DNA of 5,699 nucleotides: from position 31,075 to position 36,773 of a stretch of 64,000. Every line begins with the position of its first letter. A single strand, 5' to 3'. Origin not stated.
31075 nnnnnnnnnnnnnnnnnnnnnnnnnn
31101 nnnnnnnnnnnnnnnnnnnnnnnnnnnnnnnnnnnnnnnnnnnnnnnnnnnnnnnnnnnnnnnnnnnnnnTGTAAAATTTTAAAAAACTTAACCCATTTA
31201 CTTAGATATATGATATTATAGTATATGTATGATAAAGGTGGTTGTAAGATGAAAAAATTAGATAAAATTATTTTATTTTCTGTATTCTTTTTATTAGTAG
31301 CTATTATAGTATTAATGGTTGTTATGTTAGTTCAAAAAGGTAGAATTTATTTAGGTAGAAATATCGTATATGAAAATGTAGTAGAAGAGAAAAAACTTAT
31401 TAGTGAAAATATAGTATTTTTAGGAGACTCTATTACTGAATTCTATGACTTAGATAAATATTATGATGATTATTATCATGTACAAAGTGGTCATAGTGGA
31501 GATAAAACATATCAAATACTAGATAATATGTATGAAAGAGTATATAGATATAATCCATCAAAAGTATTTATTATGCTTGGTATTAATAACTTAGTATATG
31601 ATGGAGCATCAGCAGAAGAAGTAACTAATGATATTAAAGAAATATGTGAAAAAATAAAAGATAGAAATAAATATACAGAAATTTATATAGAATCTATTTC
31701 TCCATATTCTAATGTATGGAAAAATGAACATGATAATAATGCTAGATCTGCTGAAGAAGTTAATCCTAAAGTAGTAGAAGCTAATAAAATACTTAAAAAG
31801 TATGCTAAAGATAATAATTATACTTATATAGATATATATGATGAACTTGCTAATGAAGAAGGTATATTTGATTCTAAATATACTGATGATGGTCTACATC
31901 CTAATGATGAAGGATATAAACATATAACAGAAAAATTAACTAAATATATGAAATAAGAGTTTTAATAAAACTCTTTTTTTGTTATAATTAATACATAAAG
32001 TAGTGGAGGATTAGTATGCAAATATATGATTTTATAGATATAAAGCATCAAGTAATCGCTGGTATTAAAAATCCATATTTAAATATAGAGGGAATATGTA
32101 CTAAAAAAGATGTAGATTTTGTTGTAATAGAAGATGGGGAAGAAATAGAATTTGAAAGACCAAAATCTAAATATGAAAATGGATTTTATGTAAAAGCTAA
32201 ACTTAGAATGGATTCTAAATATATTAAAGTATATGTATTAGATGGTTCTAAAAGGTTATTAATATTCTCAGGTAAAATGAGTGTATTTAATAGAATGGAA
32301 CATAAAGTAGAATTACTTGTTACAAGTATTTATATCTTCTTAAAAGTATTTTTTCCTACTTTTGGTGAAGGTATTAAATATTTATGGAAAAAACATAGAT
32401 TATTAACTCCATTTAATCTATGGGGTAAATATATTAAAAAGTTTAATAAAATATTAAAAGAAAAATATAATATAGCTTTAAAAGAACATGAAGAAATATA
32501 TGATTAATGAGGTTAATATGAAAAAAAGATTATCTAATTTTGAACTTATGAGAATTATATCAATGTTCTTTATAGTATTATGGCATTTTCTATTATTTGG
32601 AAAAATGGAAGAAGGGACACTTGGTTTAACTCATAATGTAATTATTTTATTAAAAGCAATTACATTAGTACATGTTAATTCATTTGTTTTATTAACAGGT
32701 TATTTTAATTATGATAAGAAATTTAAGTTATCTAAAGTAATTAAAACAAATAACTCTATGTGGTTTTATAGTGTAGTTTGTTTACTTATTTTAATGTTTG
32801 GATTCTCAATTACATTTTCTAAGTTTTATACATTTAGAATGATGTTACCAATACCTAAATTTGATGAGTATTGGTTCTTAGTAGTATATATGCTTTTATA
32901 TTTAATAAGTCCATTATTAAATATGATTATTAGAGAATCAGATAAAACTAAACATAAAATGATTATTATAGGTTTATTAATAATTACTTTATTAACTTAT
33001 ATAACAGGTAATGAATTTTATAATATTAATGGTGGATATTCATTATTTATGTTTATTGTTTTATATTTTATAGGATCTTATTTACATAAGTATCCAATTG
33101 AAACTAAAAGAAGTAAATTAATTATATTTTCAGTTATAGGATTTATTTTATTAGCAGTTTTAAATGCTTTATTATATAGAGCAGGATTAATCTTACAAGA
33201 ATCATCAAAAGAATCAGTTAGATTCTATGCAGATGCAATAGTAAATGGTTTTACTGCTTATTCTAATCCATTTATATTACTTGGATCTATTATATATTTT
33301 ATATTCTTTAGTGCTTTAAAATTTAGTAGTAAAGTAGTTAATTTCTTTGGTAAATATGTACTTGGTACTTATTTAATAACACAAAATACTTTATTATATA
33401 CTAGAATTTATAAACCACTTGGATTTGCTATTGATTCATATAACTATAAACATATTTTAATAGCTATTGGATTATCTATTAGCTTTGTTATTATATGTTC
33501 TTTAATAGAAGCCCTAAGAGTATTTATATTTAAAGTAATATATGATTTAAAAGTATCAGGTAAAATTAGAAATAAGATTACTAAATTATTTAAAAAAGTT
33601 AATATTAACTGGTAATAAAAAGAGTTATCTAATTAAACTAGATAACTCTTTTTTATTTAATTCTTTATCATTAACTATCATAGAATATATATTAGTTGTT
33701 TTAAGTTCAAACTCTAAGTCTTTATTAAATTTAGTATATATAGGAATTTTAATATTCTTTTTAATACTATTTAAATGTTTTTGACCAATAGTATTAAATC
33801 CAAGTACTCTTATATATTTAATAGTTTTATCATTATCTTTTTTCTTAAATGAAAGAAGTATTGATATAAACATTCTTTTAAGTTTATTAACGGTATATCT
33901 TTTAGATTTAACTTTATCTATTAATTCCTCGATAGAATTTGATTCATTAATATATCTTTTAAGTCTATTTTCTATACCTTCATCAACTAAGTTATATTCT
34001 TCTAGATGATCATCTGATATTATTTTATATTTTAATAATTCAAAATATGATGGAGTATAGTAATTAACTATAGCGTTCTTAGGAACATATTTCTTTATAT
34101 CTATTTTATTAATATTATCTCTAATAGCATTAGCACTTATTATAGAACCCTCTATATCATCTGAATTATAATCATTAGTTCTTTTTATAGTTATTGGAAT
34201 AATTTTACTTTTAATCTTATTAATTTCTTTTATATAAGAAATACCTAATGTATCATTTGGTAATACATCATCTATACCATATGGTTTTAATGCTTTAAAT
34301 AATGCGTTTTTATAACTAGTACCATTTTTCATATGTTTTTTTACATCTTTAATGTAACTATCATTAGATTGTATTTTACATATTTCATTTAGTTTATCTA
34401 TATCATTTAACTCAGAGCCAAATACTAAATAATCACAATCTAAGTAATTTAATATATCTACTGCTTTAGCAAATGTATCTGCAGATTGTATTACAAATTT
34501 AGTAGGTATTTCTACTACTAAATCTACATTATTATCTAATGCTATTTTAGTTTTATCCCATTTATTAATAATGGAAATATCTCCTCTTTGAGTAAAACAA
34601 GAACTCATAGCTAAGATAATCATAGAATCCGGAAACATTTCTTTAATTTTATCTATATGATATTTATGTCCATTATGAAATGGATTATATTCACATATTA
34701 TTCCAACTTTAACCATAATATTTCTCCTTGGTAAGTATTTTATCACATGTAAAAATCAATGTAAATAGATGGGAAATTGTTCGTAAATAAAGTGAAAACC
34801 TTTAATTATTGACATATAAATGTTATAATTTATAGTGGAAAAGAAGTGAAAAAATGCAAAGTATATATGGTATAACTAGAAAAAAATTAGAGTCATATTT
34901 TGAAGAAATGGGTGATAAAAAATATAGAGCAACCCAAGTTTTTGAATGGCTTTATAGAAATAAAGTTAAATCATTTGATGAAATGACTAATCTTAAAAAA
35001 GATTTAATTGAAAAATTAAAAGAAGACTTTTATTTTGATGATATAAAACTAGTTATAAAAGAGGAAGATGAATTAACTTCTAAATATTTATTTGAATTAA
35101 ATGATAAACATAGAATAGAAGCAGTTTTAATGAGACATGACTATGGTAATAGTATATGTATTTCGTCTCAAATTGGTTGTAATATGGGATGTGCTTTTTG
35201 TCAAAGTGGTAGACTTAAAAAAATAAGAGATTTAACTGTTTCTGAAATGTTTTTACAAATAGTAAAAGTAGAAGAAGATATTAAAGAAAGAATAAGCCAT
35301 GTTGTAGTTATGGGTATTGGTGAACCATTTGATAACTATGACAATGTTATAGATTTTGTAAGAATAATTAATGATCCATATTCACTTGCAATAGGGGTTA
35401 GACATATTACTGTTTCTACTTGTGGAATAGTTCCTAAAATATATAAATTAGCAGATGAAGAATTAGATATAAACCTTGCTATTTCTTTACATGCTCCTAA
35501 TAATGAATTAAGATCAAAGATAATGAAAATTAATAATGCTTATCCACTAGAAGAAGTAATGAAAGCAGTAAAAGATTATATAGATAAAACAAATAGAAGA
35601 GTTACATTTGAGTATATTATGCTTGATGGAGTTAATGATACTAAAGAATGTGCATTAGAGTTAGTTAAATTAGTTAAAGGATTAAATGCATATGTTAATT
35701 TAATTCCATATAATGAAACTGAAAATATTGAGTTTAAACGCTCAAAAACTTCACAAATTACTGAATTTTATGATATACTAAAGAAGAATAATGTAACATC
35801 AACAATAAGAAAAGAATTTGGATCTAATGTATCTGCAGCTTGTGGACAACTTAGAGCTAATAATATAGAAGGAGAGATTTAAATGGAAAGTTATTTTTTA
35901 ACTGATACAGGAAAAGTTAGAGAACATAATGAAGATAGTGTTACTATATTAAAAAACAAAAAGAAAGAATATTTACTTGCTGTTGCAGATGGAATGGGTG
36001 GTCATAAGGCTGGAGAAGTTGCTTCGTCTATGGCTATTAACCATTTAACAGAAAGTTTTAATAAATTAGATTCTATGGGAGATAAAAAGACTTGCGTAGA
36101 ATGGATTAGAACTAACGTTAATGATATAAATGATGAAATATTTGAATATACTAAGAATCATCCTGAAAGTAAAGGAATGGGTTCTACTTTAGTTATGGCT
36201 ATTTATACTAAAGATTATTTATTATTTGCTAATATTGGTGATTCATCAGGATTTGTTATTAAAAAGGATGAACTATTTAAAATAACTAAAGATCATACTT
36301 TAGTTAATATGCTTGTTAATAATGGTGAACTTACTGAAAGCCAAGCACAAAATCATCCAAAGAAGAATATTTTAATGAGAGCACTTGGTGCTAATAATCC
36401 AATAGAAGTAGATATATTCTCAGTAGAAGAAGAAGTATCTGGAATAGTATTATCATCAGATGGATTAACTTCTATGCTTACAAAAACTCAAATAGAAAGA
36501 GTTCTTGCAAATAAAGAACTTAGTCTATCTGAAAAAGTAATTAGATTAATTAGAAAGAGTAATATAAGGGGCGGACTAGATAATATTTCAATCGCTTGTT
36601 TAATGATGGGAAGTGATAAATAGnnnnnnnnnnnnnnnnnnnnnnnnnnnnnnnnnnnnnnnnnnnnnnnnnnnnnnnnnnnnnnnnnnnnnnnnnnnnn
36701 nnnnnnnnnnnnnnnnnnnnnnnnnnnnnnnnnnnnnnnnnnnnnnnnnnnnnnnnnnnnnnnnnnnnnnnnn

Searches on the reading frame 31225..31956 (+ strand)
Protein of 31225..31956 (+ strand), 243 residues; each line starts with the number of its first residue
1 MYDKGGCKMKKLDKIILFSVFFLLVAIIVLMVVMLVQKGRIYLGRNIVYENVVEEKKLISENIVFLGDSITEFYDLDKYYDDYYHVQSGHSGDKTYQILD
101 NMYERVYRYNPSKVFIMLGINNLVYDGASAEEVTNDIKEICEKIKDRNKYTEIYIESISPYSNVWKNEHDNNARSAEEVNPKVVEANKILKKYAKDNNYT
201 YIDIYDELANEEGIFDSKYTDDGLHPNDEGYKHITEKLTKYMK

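Call 17: search_protein_families(library=pfam, proteins=[window:31225-31956:+], max_evalue=0.00001)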
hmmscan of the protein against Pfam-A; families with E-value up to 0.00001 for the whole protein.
window:31225-31956:+ (243 aa): 3 families
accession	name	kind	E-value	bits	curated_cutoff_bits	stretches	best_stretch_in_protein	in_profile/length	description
PF13472.12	Lipase_GDSL_2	-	4e-24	86.5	32.9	1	65-232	1-177/178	GDSL-like Lipase/Acylhydrolase family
PF00657.28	Lipase_GDSL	-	2.5e-12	47.9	23.6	1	63-237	1-207/208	GDSL-like Lipase/Acylhydrolase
PF17182.10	OSK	-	2.9e-06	27.1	27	1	105-214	66-161/202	OSK domain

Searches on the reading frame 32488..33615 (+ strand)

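Call 17: search_protein_families(library=pfam, proteins=[window:32488-33615:+], max_evalue=0.00001)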
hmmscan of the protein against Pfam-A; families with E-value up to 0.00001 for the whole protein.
window:32488-33615:+ (375 aa): 1 family
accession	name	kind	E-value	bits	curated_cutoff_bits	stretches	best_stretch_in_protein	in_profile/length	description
PF01757.29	Acyl_transf_3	-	5.4e-23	82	31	1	17-340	3-324/326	Acyltransferase domain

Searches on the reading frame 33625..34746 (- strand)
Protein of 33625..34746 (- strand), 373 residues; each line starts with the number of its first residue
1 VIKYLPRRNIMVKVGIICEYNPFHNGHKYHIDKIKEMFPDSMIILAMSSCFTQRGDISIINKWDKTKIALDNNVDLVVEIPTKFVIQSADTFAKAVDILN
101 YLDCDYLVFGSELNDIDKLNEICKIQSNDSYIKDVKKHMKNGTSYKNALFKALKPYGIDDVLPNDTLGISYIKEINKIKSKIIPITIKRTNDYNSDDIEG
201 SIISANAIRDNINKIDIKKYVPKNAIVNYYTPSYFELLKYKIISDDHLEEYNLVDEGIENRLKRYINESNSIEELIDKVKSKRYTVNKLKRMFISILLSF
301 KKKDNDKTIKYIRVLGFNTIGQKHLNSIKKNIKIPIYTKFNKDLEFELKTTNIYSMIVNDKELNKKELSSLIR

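Call 18: search_protein_families(library=pfam, proteins=[window:33625-34746:-], max_evalue=0.00001)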
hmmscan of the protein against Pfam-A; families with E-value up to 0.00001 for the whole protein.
window:33625-34746:- (373 aa): 1 family
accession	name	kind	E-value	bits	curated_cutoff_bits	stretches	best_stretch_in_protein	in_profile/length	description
PF05636.17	HIGH_NTase1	-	2.9e-108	363.2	27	1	11-364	1-396/402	HIGH Nucleotidyl Transferase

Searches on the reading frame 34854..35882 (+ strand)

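Call 18: search_protein_families(library=pfam, proteins=[window:34854-35882:+], max_evalue=0.00001)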
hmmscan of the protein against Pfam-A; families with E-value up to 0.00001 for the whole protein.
window:34854-35882:+ (342 aa): 2 families
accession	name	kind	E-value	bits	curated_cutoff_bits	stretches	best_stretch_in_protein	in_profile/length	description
PF21016.3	RlmN_N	-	4e-20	71.8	24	1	4-58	3-57/60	Ribosomal RNA large subunit methyltransferase N-terminal domain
PF04055.27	Radical_SAM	-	8.3e-20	72.1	29.5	1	104-263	2-157/166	Radical SAM superfamily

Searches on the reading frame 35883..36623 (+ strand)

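Call 18: search_protein_families(library=pfam, proteins=[window:35883-36623:+], max_evalue=0.00001)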
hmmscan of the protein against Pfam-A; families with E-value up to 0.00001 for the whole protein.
window:35883-36623:+ (246 aa): 2 families
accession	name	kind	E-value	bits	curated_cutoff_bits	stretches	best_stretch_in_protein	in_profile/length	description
PF13672.11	PP2C_2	-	3.5e-18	66.4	24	1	13-205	9-185/209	Protein phosphatase 2C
PF00481.26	PP2C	-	5.8e-13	49.5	20.3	1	12-140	11-142/255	Protein phosphatase 2C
